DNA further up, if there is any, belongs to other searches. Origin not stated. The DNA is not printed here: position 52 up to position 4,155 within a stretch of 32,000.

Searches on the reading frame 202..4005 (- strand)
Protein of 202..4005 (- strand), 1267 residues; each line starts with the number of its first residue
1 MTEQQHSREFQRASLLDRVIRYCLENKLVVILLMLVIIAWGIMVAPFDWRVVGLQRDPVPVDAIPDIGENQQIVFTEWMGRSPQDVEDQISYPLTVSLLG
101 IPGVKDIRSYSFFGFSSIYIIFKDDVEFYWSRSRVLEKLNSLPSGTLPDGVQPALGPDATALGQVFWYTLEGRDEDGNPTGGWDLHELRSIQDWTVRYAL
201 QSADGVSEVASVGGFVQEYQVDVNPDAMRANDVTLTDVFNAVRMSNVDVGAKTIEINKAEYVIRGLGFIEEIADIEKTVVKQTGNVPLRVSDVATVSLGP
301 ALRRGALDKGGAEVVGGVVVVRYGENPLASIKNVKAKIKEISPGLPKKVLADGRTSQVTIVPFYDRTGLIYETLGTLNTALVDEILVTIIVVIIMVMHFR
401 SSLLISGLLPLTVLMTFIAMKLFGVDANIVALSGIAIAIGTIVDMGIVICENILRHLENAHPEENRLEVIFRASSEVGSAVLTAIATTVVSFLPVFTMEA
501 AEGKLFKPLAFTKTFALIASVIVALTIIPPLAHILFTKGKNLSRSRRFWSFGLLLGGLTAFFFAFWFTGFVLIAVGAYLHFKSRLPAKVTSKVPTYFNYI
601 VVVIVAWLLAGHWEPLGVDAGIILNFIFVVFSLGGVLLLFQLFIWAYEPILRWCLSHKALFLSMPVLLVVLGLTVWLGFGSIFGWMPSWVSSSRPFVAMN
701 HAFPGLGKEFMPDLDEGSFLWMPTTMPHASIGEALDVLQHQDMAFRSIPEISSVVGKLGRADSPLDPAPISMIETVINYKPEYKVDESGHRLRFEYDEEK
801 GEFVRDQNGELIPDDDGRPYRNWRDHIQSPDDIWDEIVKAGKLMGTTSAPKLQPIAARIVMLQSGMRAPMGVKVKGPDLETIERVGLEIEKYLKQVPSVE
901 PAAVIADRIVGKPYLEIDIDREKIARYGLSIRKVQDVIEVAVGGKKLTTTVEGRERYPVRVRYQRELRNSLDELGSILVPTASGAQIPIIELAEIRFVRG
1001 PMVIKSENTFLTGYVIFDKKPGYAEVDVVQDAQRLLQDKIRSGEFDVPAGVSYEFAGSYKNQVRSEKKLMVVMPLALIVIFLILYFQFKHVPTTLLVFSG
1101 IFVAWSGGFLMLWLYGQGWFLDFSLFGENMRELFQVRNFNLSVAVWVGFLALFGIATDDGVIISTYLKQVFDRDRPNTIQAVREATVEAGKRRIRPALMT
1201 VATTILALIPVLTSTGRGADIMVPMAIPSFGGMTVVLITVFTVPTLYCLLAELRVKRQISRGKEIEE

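Call 10: search_protein_families(library=pfam, proteins=[window:202-4005:-], max_evalue=0.01)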
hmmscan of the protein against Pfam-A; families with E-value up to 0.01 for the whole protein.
window:202-4005:- (1267 aa): 1 family
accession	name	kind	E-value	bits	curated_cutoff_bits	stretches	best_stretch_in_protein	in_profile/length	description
PF00873.25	ACR_tran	-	1.1e-177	593.3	28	4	20-554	2-508/1021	AcrB/AcrD/AcrF family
